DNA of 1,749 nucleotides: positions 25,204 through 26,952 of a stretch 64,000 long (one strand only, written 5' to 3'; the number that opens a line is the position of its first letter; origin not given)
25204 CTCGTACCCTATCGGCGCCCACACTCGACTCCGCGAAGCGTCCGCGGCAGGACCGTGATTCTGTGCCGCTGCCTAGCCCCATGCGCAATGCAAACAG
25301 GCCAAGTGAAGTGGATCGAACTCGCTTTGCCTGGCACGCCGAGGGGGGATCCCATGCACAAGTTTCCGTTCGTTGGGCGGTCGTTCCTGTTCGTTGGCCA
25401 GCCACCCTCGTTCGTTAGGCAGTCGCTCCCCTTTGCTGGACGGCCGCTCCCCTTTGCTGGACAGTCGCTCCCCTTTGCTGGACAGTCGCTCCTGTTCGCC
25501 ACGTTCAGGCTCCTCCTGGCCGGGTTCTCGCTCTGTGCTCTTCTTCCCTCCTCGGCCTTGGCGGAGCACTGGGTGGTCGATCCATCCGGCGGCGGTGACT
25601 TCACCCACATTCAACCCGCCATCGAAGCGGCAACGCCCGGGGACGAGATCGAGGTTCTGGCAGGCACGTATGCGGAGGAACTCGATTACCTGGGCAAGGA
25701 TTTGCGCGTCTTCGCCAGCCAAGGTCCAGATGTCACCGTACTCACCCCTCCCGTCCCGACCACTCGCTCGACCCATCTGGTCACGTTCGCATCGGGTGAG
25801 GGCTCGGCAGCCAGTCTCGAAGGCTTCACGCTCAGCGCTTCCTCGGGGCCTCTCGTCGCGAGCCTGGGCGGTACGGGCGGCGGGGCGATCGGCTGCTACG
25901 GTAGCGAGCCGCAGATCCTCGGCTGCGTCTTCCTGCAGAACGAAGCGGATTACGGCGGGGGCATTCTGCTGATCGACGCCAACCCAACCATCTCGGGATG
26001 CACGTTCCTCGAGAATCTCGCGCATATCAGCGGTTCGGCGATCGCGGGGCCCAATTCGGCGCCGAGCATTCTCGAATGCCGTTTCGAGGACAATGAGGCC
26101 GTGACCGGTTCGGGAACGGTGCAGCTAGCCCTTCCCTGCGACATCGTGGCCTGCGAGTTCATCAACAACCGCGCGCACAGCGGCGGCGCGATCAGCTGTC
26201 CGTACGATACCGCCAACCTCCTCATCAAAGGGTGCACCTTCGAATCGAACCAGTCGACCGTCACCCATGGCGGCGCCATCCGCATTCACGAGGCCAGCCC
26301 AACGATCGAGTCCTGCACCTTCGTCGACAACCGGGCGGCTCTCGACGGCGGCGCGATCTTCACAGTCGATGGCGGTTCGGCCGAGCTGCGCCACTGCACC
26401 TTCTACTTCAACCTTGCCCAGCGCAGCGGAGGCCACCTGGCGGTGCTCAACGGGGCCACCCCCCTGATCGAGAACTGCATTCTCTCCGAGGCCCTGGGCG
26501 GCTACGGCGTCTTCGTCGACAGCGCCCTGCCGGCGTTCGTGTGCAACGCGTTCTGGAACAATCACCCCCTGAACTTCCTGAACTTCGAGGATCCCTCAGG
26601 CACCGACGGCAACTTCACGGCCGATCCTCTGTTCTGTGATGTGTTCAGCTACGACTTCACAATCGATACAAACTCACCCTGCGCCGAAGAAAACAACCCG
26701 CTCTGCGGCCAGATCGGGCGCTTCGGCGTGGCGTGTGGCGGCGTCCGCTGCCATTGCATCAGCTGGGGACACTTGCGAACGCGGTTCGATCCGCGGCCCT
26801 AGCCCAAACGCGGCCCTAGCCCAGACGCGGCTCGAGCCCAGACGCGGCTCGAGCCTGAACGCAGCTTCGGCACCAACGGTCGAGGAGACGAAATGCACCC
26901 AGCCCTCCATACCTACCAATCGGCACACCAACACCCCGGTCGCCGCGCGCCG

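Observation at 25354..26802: Heptapeptide repeat array placed before the signal peptide of a beta-helix protein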

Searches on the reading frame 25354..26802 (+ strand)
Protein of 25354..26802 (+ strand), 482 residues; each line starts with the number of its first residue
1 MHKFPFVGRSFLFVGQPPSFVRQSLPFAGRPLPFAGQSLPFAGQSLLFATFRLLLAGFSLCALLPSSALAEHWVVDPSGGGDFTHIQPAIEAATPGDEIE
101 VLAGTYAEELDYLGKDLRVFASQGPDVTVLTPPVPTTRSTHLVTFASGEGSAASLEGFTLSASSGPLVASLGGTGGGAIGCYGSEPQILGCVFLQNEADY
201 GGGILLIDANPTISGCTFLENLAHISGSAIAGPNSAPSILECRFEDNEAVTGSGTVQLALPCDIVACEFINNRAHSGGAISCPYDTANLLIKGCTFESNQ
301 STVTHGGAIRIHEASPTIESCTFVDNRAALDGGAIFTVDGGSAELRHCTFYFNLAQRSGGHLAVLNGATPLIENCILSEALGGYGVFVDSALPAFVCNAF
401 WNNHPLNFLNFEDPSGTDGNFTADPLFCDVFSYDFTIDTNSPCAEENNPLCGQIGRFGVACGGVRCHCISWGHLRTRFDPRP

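Call 5: search_protein_families(library=pfam, proteins=[window:25354-26802:+], max_evalue=0.01)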
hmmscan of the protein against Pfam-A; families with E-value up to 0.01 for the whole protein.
window:25354-26802:+ (482 aa): 3 families
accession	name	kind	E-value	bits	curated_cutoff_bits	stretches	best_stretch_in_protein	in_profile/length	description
PF13229.12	Beta_helix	-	1.2e-15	58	25.9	2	286-391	8-101/158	Right handed beta helix region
PF02415.23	Chlam_PMP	-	8.9e-11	41.3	20.6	0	320-337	1-18/19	Chlamydia polymorphic membrane protein (Chlamydia_PMP) repeat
PF17161.10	DUF5123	-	0.00051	21.6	35.1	1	345-444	3-105/113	Domain of unknown function (DUF5123)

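Call 7: find_homologous_proteins(query=window:25354-26799:+)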
Query window:25354-26799:+ (482 aa): 687 proteins with E <= 0.001 among 8000 candidates; the best 120 are listed.
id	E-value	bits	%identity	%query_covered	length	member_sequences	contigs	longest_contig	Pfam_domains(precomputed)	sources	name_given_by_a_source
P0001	0.0e+0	1111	100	100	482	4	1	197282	PF13229.13,PF02415.24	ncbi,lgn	-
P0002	2.5e-243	827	83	87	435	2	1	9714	PF13229.13,PF02415.24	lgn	-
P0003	4.0e-195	668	69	86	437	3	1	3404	PF13229.13,PF02415.24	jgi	jgi:hypothetical protein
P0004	4.6e-150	519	54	92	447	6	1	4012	PF13229.13,PF02415.24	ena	-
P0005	1.1e-149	518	55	90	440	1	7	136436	PF13229.13,PF02415.24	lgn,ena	-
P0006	1.2e-110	389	48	86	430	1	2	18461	PF13229.13,PF02415.24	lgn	-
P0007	8.4e-105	370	46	89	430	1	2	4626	PF13229.13,PF02415.24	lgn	-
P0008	8.4e-105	370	46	86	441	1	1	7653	PF13229.13,PF02415.24,PF22842.4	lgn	-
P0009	1.5e-102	362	46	87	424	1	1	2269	PF13229.13,PF02415.24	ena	-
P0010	3.2e-98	348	45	86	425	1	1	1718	PF13229.13,PF02415.24,PF17161.11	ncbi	-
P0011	9.9e-97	343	44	86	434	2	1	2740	PF13229.13,PF02415.24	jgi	jgi:predicted outer membrane repeat protein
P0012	3.5e-94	335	45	89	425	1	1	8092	PF13229.13,PF02415.24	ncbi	-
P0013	5.3e-92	328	40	87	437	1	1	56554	PF02415.24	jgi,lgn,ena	-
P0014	2.1e-90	322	44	88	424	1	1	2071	PF13229.13,PF07602.18,PF02415.24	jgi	jgi:predicted outer membrane repeat protein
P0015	6.4e-86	308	40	88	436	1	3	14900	PF13229.13,PF22842.4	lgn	-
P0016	4.2e-82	295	40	84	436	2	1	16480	PF13229.13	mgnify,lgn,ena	mgnify:CR=1 FL=1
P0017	4.8e-80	288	42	87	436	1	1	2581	PF13229.13,PF02415.24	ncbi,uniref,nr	ncbi:MAG: hypothetical protein KC729_17560 [Candidatus Eisenbacteria bacterium]|uniref:Right handed 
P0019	6.1e-72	261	38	85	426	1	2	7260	PF13229.13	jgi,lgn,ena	-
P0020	4.4e-56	209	29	53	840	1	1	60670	PF02415.24,PF05048.20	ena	-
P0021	1.3e-44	171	27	76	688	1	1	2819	PF13229.13,PF02415.24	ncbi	-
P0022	2.6e-44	170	31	86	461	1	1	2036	PF13229.13,PF02415.24,PF22842.4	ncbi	-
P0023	1.2e-42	165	30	85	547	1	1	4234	PF13229.13,PF02415.24,PF13860.13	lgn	-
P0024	3.1e-42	163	31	63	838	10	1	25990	PF13229.13,PF02415.24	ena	-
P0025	3.6e-42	163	30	82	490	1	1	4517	PF13229.13,PF02415.24,PF05048.20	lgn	-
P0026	8.8e-42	162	28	57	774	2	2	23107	PF02415.24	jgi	jgi:parallel beta-helix repeat protein/predicted outer membrane repeat protein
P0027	1.5e-41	161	30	86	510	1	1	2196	PF13229.13,PF02415.24,PF22842.4,PF05048.20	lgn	-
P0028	1.8e-40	158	30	52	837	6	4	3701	PF02415.24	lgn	-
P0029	1.1e-39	155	34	58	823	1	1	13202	PF13229.13,PF02415.24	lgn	-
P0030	2.7e-39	154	30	79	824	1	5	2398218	PF13229.13,PF00404.25,PF02415.24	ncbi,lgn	ncbi:MAG: right-handed parallel beta-helix repeat-containing protein [Phycisphaerales bacterium]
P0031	3.0e-39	154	29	89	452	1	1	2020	PF13229.13,PF02415.24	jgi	jgi:predicted outer membrane repeat protein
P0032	3.5e-39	153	31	65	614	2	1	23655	PF13229.13,PF02415.24,PF05048.20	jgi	-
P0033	3.9e-39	153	28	89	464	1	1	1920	PF02415.24,PF22842.4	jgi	jgi:predicted outer membrane repeat protein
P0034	4.7e-39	153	35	62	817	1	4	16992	PF00404.25,PF02415.24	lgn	-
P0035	7.0e-39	152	31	89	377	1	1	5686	PF13229.13,PF02415.24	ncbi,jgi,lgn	ncbi:MAG: right-handed parallel beta-helix repeat-containing protein [Candidatus Eiseniibacteriota b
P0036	1.7e-38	151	33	66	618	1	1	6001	PF02415.24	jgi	-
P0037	2.2e-38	151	26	89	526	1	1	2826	PF13229.13,PF02415.24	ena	-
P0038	3.8e-38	150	31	89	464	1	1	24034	PF13229.13,PF02415.24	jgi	jgi:predicted outer membrane repeat protein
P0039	4.4e-38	150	32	90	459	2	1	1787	PF13229.13,PF02415.24,PF22842.4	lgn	-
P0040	5.3e-38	149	33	58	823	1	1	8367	PF02415.24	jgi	jgi:predicted outer membrane repeat protein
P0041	7.2e-38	149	32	89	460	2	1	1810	PF13229.13,PF02415.24,PF22842.4,PF05048.20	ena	-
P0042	1.2e-37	148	31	67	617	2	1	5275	PF13229.13,PF02415.24,PF05048.20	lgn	-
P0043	2.7e-37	147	31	85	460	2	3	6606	PF13229.13,PF02415.24,PF22842.4,PF05048.20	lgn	-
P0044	3.8e-37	147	30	88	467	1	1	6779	PF13229.13,PF02415.24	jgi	jgi:hypothetical protein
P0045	6.4e-37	146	31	57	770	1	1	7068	PF13229.13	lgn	-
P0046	7.4e-37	146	30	82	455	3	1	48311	PF02415.24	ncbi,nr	ncbi:MAG: hypothetical protein H6694_08575 [Candidatus Latescibacteria bacterium]|nr:hypothetical pr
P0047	1.2e-36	145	30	92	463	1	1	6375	PF13229.13,PF02415.24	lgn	-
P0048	2.2e-36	144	32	84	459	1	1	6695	PF13229.13,PF02415.24,PF22842.4,PF05048.20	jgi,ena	-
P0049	4.1e-36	143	30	67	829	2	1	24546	PF13229.13,PF02415.24,PF05048.20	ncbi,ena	-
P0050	1.1e-35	142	32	83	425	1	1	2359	PF13229.13,PF02415.24,PF22842.4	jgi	-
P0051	2.6e-35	141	33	54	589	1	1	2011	PF13229.13,PF02415.24,PF13860.13,PF05048.20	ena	-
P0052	3.6e-35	140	33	70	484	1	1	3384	PF02415.24,PF22842.4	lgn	-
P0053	4.3e-35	140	33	52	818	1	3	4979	PF13229.13,PF02415.24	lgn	-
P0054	4.4e-35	140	30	55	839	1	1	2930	PF13229.13,PF02415.24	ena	-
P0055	8.2e-35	139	31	89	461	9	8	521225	PF13229.13,PF02415.24,PF22842.4,PF05048.20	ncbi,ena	ncbi:MAG: right-handed parallel beta-helix repeat-containing protein [Candidatus Krumholzibacteriia 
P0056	3.0e-34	137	33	83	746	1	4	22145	PF13229.13,PF02415.24,PF13860.13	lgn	-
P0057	3.6e-34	137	29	65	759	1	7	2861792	PF13229.13,PF02415.24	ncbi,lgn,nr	ncbi:MAG: hypothetical protein D8M59_01955 [Planctomycetes bacterium]|nr:hypothetical protein [Planc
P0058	4.2e-34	137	31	68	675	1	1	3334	PF13229.13,PF02415.24,PF05048.20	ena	-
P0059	7.9e-34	136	32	69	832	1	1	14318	PF02415.24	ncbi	-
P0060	1.3e-33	135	31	63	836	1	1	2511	PF13229.13,PF22352.3,PF00801.27,PF07602.18,PF02415.24,PF08480.17,PF05345.19,PF17161.11,PF18911.7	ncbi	ncbi:MAG: hypothetical protein DRP82_08065, partial [Planctomycetota bacterium]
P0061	2.8e-33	134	28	85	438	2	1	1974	PF13229.13,PF02415.24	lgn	-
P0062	3.0e-33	134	31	79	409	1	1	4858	PF13229.13,PF02415.24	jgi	jgi:hypothetical protein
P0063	3.5e-33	134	34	43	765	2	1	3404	PF13229.13,PF02415.24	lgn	-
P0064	4.3e-33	133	31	68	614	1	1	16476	PF13229.13,PF02415.24,PF22842.4,PF05048.20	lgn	-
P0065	2.1e-32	131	31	60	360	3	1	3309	PF02415.24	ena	-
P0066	3.4e-32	130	31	57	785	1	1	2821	PF13229.13,PF02415.24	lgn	-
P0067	5.8e-32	130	34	52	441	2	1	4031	PF13229.13,PF02415.24,PF22842.4,PF13860.13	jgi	jgi:predicted outer membrane repeat protein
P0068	9.8e-32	129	26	67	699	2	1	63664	PF13229.13,PF02415.24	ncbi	-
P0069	1.4e-31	128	35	65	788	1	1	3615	PF13229.13,PF05048.20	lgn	-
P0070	2.1e-31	128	32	83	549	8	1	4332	PF13229.13,PF05048.20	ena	-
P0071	3.0e-31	127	30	60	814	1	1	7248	PF13229.13,PF22842.4,PF13860.13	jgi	-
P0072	4.4e-31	127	32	84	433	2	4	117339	PF13229.13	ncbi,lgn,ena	-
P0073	4.6e-31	127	29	62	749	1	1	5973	PF00404.25,PF02415.24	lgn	-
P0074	6.0e-31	126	27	67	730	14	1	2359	PF13229.13,PF00404.25,PF02415.24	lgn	-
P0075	8.7e-31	126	35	44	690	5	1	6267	PF02415.24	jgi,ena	-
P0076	8.9e-31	126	31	84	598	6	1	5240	PF13229.13,PF02415.24,PF22842.4,PF13860.13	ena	-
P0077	1.3e-30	125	30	90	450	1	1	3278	PF13229.13,PF02415.24,PF05048.20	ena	-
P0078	4.8e-30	123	30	89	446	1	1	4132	PF02415.24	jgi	jgi:predicted outer membrane repeat protein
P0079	8.4e-30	122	28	62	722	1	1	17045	PF13229.13,PF02415.24,PF18998.7,PF05048.20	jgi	-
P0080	1.3e-29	122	27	85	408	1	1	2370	PF13229.13,PF13860.13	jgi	jgi:hypothetical protein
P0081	1.4e-29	122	30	57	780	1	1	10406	PF13229.13,PF02415.24,PF18962.8,PF13860.13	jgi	jgi:predicted outer membrane repeat protein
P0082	3.2e-29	121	31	89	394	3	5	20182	PF13229.13,PF02415.24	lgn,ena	-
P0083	3.3e-29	120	28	88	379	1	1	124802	PF13229.13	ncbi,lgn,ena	-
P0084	7.1e-29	119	27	39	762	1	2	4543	PF13229.13,PF02415.24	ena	-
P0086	1.1e-28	119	30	79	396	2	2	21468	PF13229.13,PF02415.24,PF22842.4,PF05048.20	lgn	-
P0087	1.3e-28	119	30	64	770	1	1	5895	PF13229.13,PF02415.24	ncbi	-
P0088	1.9e-28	118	28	83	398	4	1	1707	PF02415.24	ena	-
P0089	2.5e-28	118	30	65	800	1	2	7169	PF16318.12,PF13229.13,PF02415.24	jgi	jgi:MYXO-CTERM domain-containing protein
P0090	2.8e-28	117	31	60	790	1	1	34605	PF13229.13,PF02415.24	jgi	jgi:predicted outer membrane repeat protein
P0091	3.7e-28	117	31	49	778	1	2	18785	PF13205.13,PF02415.24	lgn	-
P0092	4.1e-28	117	29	87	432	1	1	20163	PF13229.13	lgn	-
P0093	4.4e-28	117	30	89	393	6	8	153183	PF13229.13,PF02415.24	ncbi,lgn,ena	-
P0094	5.5e-28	116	31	72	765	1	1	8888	PF11617.14,PF02415.24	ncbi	-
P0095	6.3e-28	116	30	56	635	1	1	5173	PF02415.24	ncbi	-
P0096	9.8e-28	116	31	87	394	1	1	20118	PF13229.13,PF02415.24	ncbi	-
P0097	1.5e-27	115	27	80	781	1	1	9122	PF13229.13,PF02415.24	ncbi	-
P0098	2.0e-27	115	26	76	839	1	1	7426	PF13229.13,PF02415.24,PF13860.13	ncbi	-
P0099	2.2e-27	114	33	51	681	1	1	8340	PF13229.13,PF22842.4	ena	-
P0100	2.4e-27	114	31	50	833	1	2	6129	PF13229.13,PF02415.24,PF05048.20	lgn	-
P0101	3.8e-27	114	28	61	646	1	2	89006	PF13229.13,PF02415.24,PF22842.4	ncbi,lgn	-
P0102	4.1e-27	114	29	89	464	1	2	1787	PF02415.24,PF22842.4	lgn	-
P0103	6.6e-27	113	33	42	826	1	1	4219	PF13229.13,PF02415.24,PF00353.26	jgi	jgi:predicted outer membrane repeat protein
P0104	8.3e-27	113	30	61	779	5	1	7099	PF00404.25,PF02415.24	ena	-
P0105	1.1e-26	112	30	58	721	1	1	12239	PF13229.13,PF02415.24,PF05048.20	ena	-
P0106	1.7e-26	112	29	86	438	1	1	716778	PF13229.13,PF02415.24,PF05048.20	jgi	jgi:parallel beta helix pectate lyase-like protein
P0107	2.1e-26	111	32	64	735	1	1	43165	PF13229.13,PF05048.20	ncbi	-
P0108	2.2e-26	111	28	78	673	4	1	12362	PF13229.13,PF07602.18,PF02415.24,PF18203.7,PF05048.20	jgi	jgi:parallel beta-helix repeat protein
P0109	2.2e-26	111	26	49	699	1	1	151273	PF13229.13,PF02415.24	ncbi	-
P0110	2.3e-26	111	27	78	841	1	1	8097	PF13229.13,PF18885.7,PF02415.24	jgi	-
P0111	2.7e-26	111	27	38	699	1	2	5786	PF02415.24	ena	-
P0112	3.6e-26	110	29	81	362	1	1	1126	PF13229.13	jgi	jgi:hypothetical protein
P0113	3.9e-26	110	28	70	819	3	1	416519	PF02415.24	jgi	jgi:predicted outer membrane repeat protein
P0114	5.9e-26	110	27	65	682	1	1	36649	PF13229.13,PF02415.24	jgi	jgi:predicted outer membrane repeat protein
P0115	1.1e-25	109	28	85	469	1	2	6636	PF02415.24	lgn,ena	-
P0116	1.3e-25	109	27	68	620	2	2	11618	PF13229.13,PF02415.24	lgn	-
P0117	1.5e-25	108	34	42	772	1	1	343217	PF13229.13,PF02415.24,PF05048.20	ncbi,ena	-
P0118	1.5e-25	108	31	66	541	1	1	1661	PF13229.13,PF05048.20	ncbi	-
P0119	3.1e-25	107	30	85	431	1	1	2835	PF13229.13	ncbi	-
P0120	3.2e-25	107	28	59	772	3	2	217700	PF11617.14,PF02415.24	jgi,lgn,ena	-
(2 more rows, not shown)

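Call 10: find_encoding_contigs(protein=P0001, flank=3000, max_places=4)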
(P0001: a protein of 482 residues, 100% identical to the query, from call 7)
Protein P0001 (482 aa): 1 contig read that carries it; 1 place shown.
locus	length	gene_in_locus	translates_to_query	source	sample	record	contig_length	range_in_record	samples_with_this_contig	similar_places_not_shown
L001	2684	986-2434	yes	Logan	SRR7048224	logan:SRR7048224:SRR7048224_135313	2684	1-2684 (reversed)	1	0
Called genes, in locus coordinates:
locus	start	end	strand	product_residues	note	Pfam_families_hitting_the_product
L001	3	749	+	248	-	?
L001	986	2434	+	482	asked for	PF13229:Beta_helix (weak), PF02415:Chlam_PMP (faint), PF13229:Beta_helix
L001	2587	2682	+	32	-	?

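Call 11: find_encoding_contigs(protein=P0002, flank=5000, max_places=4)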
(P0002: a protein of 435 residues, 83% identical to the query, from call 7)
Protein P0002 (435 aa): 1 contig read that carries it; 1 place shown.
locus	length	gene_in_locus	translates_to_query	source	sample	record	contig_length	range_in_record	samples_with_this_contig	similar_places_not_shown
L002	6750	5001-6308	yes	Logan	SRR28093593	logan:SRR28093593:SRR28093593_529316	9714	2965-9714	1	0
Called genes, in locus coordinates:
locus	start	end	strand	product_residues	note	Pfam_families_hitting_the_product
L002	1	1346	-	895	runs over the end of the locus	PF00246:Peptidase_M14, PF24827:AstE_AspA_cat (weak), PF13620:CarboxypepD_reg, PF13715:CarbopepD_reg_2 (faint), PF13620:CarboxypepD_reg, PF13860:FlgD_ig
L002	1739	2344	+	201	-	PF01590:GAF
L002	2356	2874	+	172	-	PF01475:FUR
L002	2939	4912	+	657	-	PF01464:SLT, PF01476:LysM, PF16365:EutK_C (faint), PF22310:NMB0315_dom_I (faint), PF23446:LysM1_NFP_LYK (faint), PF23473:LysM3_LYK4_5 (faint), PF23577:LysM_RLK (faint), PF01476:LysM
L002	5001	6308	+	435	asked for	PF02415:Chlam_PMP (faint), PF13229:Beta_helix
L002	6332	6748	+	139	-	?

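Call 12: find_encoding_contigs(protein=P0003, flank=5000, max_places=4)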
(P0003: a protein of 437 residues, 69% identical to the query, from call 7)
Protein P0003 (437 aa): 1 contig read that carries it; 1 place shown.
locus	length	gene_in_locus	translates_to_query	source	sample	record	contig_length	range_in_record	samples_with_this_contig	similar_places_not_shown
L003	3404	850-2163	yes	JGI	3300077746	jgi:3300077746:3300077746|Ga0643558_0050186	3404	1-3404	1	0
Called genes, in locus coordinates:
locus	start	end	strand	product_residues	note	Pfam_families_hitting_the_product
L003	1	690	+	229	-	?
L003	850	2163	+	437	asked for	PF13229:Beta_helix, PF02415:Chlam_PMP (faint), PF13229:Beta_helix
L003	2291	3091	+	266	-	-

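Call 24: find_related_loci(query=P0001, collection=genome_contigs, flank=3000)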
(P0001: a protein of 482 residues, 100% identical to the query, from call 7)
Query P0001 (482 aa) in genome_contigs; peptide patterns used: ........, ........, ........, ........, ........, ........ (x = any residue, [..] = any of these).
55 stretches matched a pattern; 2 encode a relative of the query (tblastn E <= 1e-3); 2 distinct loci.
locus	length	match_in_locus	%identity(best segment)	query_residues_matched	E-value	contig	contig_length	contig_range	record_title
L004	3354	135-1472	94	37-482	0e+0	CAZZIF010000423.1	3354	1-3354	MAG TPA_asm: uncultured bacterium isolate SRP332253_co2_114 genome assembly, contig: NODE_33268_length_3354_cov_5.223401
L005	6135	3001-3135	52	49-94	2e-6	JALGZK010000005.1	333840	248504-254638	MAG: bacterium isolate BHB10-38_Bin_124 BHB10-38_Bin_124_scaffold_30, whole genome shotgun sequence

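Call 31: find_encoding_contigs(protein=P0121, flank=6000, max_places=4)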
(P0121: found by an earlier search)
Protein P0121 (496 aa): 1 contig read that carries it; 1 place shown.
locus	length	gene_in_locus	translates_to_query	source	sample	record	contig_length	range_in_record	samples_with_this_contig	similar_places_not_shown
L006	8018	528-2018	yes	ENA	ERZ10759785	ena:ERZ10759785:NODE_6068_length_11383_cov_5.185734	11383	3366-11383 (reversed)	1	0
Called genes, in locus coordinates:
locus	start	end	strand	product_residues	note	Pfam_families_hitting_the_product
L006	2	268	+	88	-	?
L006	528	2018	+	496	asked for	PF13229:Beta_helix (weak), PF02415:Chlam_PMP (faint), PF13229:Beta_helix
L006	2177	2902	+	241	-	-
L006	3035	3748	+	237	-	-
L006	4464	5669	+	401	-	PF13593:SBF_like, PF01758:SBF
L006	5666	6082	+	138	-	PF01894:YjbQ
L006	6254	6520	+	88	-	-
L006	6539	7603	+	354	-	-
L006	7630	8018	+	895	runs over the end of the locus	PF01654:Cyt_bd_oxida_I, PF22113:Mtrc-MtrF_II-IV_dom (faint), PF14522:Cytochrome_C7 (faint), PF14537:Cytochrom_c3_2 (faint)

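Call 32: find_encoding_contigs(protein=P0123, flank=6000, max_places=4)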
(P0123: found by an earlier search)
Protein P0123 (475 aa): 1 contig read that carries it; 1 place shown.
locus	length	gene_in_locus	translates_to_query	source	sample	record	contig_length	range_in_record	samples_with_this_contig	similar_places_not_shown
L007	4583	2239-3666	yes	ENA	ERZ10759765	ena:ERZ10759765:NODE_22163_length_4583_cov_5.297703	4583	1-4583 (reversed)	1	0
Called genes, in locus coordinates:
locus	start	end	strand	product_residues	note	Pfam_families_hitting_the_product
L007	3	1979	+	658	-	?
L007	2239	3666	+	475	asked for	PF13229:Beta_helix (weak), PF02415:Chlam_PMP (faint), PF13229:Beta_helix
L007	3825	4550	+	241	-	-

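Call 62: search_protein_families(library=ncbifam, proteins=[window:25354-26799:+], max_evalue=0.01)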
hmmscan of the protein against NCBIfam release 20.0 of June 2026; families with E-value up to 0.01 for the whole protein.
window:25354-26799:+ (482 aa): 1 family
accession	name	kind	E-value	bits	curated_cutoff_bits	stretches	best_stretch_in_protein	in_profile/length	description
TIGR01376.1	POMP_repeat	repeat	2.3e-07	30.3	15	0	294-309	5-19/28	polymorphic outer membrane protein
